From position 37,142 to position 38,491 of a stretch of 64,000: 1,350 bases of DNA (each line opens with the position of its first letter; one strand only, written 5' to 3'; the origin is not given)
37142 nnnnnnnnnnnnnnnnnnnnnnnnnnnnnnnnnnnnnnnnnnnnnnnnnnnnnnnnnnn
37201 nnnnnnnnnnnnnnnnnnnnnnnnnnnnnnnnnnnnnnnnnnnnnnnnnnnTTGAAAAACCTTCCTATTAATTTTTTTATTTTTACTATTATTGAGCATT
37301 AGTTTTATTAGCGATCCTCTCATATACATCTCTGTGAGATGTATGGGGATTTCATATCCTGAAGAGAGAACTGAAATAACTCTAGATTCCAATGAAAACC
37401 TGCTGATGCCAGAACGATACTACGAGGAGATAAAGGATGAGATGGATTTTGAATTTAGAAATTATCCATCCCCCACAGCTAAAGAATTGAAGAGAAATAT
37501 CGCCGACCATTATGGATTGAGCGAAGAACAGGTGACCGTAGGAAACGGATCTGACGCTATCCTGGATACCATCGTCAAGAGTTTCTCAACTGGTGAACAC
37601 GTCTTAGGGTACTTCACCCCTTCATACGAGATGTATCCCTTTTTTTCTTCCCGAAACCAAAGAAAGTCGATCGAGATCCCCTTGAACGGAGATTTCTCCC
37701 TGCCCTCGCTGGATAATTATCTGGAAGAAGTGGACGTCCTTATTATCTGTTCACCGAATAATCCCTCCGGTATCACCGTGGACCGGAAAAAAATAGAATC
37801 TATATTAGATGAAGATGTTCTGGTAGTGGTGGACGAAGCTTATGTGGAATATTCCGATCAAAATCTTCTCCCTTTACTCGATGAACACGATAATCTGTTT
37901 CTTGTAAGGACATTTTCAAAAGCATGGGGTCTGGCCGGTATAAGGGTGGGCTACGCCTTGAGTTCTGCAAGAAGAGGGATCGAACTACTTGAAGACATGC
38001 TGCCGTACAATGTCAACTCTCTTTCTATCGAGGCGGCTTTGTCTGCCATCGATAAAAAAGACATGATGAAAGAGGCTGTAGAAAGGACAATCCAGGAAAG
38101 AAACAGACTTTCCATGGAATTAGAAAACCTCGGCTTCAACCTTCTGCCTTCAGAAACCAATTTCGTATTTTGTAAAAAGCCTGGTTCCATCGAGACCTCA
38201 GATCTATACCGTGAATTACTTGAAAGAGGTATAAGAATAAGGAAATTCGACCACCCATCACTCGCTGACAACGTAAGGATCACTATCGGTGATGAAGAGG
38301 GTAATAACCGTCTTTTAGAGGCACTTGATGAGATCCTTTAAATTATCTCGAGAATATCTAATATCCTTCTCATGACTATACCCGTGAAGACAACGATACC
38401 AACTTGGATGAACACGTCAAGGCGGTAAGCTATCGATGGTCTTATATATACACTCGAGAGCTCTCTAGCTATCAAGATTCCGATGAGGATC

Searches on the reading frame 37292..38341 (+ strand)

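Call 10: search_protein_families(library=pfam, proteins=[window:37292-38341:+], max_evalue=0.001)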
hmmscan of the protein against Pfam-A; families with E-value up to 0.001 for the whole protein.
window:37292-38341:+ (349 aa): 2 families
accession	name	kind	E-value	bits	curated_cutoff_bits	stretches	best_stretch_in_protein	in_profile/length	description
PF00155.27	Aminotran_1_2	-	3.1e-51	175.1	19.7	1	29-345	4-361/361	Aminotransferase class I and II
PF04864.19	Alliinase_C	-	7.5e-06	25.5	22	1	79-254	67-238/363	Allinase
